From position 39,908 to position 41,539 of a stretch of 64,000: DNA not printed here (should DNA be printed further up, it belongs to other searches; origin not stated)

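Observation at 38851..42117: Three-gene cassette: membrane acyltransferase, F390-synthetase/PaaK-like adenylating enzyme and an orphan FolT-like ECF S component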

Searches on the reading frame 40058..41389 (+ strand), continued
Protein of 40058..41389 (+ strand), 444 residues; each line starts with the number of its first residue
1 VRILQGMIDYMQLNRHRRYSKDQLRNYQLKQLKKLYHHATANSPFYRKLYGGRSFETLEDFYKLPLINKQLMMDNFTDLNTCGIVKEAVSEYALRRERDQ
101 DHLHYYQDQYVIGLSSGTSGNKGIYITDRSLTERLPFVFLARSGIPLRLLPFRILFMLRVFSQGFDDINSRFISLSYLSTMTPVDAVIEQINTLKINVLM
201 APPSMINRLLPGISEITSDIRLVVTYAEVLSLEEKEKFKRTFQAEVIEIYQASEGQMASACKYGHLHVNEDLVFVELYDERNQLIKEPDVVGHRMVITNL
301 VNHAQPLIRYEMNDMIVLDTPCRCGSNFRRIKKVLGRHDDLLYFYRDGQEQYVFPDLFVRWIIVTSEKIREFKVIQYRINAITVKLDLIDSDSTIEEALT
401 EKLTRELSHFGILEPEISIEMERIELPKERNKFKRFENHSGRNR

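Call 39: get_annotated_region(hit=H21, flank=6000)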
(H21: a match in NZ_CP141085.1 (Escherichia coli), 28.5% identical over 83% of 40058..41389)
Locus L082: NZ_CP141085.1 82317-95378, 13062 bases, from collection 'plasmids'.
description: Escherichia coli strain KE48 plasmid unnamed1, complete sequence
organism: Escherichia coli (NCBI taxid 562)
taxonomy: Bacteria; Pseudomonadota; Gammaproteobacteria; Enterobacterales; Enterobacteriaceae; Escherichia; Escherichia coli
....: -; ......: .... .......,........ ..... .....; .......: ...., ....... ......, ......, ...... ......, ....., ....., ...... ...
typing (MOB-suite, as given by PLSDB): non-mobilizable
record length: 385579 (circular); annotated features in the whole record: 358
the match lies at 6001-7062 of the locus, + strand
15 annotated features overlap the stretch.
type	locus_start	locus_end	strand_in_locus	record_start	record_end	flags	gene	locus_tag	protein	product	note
CDS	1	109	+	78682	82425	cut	narG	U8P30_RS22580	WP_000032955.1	nitrate reductase subunit alpha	GO:0009061 - anaerobic respiration [Evidence IEA]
CDS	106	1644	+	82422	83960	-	narH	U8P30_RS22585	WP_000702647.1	nitrate reductase subunit beta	GO:0009061 - anaerobic respiration [Evidence IEA]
CDS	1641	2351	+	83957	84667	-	narJ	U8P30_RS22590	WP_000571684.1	nitrate reductase molybdenum cofactor assembly chaperone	GO:0051131 - chaperone-mediated protein complex assembly [Evidence IEA]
CDS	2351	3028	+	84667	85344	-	narI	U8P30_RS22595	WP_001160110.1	respiratory nitrate reductase subunit gamma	GO:0019645 - anaerobic electron transport chain [Evidence IEA]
CDS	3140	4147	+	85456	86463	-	-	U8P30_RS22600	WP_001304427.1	3-oxoacyl-[acyl-carrier-protein] synthase III C-terminal domain-containing protein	-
CDS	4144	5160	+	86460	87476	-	-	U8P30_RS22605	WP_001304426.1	NAD(P)-dependent oxidoreductase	-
CDS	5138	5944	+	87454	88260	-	-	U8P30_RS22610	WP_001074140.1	MBL fold metallo-hydrolase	-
CDS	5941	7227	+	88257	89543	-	-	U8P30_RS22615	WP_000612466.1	F390 synthetase-related protein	-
CDS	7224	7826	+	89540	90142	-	-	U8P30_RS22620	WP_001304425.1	phosphatase PAP2 family protein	-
CDS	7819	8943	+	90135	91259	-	-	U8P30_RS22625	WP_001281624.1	sterol desaturase family protein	GO:0008610 - lipid biosynthetic process [Evidence IEA]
CDS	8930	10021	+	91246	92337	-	-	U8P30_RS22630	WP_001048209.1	acyl-CoA desaturase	GO:0006633 - fatty acid biosynthetic process [Evidence IEA]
CDS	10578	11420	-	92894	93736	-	purU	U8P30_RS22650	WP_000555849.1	formyltetrahydrofolate deformylase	GO:0009152 - purine ribonucleotide biosynthetic process [Evidence IEA]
CDS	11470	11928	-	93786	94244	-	ychJ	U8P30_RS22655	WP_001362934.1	YchJ family protein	-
CDS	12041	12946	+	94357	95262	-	rssA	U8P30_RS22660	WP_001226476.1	patatin-like phospholipase RssA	GO:0006629 - lipid metabolic process [Evidence IEA]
CDS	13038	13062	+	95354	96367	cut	rssB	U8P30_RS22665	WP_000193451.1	two-component system response regulator RssB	GO:0000160 - phosphorelay signal transduction system [Evidence IEA]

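Call 40: get_annotated_region(hit=H5, flank=6000)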
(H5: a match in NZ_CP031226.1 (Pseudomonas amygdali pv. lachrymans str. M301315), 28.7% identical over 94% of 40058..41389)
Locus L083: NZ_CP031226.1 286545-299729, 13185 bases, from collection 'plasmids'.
description: Pseudomonas amygdali pv. lachrymans str. M301315 plasmid pMPPla107, complete sequence
organism: Pseudomonas amygdali pv. lachrymans str. M301315 (NCBI taxid 629260)
taxonomy: Bacteria; Pseudomonadota; Gammaproteobacteria; Pseudomonadales; Pseudomonadaceae; Pseudomonas; Pseudomonas amygdali; Pseudomonas amygdali pv. lachrymans str. M301315
host: -; source: -; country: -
typing (MOB-suite, as given by PLSDB): non-mobilizable; replicon rep_cluster_1322; mating-pair formation MPF_I
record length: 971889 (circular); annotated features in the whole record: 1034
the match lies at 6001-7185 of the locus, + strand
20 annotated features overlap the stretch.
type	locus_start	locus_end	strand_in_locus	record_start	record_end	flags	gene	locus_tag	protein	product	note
CDS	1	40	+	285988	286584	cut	-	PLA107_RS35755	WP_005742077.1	hypothetical protein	-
CDS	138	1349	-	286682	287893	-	-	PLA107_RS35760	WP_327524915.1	ADP-ribosylglycohydrolase family protein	-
CDS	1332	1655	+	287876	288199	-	-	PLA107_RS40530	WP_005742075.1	hypothetical protein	-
CDS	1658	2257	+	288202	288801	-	-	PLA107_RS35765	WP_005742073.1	hypothetical protein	-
CDS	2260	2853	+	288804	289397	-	-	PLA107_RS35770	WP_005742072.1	hypothetical protein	-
CDS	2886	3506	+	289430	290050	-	-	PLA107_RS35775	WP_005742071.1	hypothetical protein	-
CDS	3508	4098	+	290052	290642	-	-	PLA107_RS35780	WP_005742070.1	hypothetical protein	-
CDS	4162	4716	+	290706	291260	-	-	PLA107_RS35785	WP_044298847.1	hypothetical protein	-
CDS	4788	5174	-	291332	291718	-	-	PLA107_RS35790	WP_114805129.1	hypothetical protein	-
CDS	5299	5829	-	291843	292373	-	-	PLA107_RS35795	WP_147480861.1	hypothetical protein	-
CDS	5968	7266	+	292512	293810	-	-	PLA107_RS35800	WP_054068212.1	F390 synthetase-related protein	-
CDS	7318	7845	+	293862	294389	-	-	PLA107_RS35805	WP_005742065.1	hypothetical protein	-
CDS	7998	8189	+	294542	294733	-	-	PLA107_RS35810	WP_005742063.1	hypothetical protein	-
CDS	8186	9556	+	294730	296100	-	-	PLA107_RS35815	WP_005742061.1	hypothetical protein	-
CDS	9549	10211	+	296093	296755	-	-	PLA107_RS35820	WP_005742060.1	hypothetical protein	-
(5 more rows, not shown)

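Call 41: get_annotated_region(hit=H1, flank=6000)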
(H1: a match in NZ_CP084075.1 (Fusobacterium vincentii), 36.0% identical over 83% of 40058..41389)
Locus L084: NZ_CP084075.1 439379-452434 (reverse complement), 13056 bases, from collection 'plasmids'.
description: Fusobacterium vincentii strain SB055 plasmid pSB055A, complete sequence
organism: Fusobacterium vincentii (NCBI taxid 155615)
taxonomy: Bacteria; Fusobacteriota; Fusobacteriia; Fusobacteriales; Fusobacteriaceae; Fusobacterium; Fusobacterium vincentii
host: -; source: -; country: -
typing (MOB-suite, as given by PLSDB): non-mobilizable
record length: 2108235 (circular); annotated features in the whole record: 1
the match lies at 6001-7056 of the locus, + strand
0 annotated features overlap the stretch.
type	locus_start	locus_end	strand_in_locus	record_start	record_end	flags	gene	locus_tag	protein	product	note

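Call 42: get_annotated_region(hit=H6, flank=6000)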
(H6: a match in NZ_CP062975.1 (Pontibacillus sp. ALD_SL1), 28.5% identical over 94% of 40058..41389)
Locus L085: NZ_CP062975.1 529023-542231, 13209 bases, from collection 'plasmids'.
description: Pontibacillus sp. ALD_SL1 plasmid unnamed, complete sequence
organism: Pontibacillus sp. ALD_SL1 (NCBI taxid 2777185)
taxonomy: Bacteria; Bacillota; Bacilli; Bacillales; Bacillaceae; Pontibacillus; Pontibacillus sp. ALD SL1
host: -; source: mangrove mud; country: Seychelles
typing (MOB-suite, as given by PLSDB): non-mobilizable
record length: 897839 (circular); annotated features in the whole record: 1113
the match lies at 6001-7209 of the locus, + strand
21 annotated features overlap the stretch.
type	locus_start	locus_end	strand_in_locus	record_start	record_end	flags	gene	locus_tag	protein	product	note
CDS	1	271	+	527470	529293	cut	-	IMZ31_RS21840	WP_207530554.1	hypothetical protein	-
CDS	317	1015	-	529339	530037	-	-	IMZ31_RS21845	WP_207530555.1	hypothetical protein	-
CDS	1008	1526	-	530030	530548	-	-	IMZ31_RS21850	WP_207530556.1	sigma-70 family RNA polymerase sigma factor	GO:0006352 - DNA-templated transcription initiation [Evidence IEA]; GO:0006355 - regulation of DNA-templated ...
CDS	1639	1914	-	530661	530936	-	-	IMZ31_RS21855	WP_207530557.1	hypothetical protein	-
CDS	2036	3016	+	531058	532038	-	-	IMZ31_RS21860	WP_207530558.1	beta-ketoacyl-ACP synthase III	-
CDS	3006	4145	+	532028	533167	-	-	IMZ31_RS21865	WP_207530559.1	ATP-grasp domain-containing protein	-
CDS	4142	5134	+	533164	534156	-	-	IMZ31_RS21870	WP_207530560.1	NAD(P)-dependent oxidoreductase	-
CDS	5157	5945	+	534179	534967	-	-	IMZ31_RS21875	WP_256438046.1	MBL fold metallo-hydrolase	-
CDS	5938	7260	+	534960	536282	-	-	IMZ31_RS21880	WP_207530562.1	F390 synthetase-related protein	-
CDS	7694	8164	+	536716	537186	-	-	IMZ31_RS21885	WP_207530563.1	hypothetical protein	-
CDS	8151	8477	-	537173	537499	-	-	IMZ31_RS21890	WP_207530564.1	hypothetical protein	-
CDS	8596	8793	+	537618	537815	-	-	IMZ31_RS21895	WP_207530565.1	hypothetical protein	-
CDS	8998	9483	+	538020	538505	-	-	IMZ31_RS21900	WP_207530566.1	hypothetical protein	-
CDS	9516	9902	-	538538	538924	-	-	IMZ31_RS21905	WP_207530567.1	hypothetical protein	-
CDS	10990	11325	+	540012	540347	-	-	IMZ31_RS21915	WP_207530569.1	hypothetical protein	-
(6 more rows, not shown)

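Call 43: get_annotated_region(hit=H16, flank=6000)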
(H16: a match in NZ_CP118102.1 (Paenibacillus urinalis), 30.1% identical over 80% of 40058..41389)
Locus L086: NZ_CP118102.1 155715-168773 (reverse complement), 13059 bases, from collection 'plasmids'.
description: Paenibacillus urinalis strain 2022CK-00830 plasmid unnamed1, complete sequence
organism: Paenibacillus urinalis (NCBI taxid 521520)
taxonomy: Bacteria; Bacillota; Bacilli; Bacillales; Paenibacillaceae; Paenibacillus; Paenibacillus urinalis
host: -; source: Homo sapiens,blood; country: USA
typing (MOB-suite, as given by PLSDB): non-mobilizable
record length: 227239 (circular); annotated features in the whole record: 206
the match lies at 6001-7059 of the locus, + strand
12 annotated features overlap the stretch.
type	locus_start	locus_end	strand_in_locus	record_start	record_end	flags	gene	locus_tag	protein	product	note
CDS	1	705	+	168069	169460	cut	-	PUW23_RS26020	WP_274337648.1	amidase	-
CDS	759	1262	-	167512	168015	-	-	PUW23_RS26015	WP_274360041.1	hypothetical protein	-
CDS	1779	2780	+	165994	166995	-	-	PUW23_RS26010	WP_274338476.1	beta-ketoacyl-ACP synthase III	-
CDS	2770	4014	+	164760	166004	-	-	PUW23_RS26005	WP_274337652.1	ATP-grasp domain-containing protein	-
CDS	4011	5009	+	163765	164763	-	-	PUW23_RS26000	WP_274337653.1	NAD(P)-dependent oxidoreductase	-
CDS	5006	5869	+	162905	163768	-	-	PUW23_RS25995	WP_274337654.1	MBL fold metallo-hydrolase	-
CDS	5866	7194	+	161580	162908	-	-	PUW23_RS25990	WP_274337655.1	F390 synthetase-related protein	-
CDS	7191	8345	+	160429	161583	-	-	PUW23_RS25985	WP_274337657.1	GNAT family N-acetyltransferase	-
CDS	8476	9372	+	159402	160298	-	-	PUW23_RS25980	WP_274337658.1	SDR family oxidoreductase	-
CDS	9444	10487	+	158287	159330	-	-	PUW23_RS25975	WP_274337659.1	NADH:flavin oxidoreductase/NADH oxidase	-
CDS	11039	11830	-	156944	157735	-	-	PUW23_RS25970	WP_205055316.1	GNAT family N-acetyltransferase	-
CDS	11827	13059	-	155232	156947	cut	-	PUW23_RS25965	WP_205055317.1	M28 family peptidase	-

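Call 70: search_protein_representatives(alignment_id=A1)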
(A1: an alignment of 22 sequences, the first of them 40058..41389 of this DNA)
Query: 22 sequences, 442 profile positions. Proteins with E-value up to 0.001 (for the whole library): 17917; up to 1e-10: 9262; up to 1e-30: 717. The best 150 are listed.
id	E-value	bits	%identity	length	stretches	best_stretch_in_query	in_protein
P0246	9.6e-163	558.4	-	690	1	6-440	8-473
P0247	2.2e-159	547.4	-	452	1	3-438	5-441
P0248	1.0e-138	479.2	-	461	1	2-435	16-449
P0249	1.4e-123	429.4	-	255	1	1-252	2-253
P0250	5.7e-123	427.4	-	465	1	4-439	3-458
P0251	4.2e-119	414.6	-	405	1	35-437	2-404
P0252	8.3e-119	413.6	-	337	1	2-320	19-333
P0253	6.9e-102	357.9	-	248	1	199-438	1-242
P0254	7.4e-96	338.0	-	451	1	8-433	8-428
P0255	1.4e-88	314.0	-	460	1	8-422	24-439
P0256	9.4e-85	301.4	-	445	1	2-386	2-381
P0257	6.5e-84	298.6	-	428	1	19-440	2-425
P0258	3.5e-83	296.2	-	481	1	8-391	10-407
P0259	3.6e-83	296.2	-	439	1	4-428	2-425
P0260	1.0e-82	294.7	-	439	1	14-410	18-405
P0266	1.1e-76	274.8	-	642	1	11-436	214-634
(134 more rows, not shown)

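Call 86: search_protein_families(library=padloc, proteins=[window:40058-41389:+], max_evalue=0.01)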
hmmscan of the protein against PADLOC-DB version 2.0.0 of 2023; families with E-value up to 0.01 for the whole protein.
window:40058-41389:+ (444 aa): 0 families
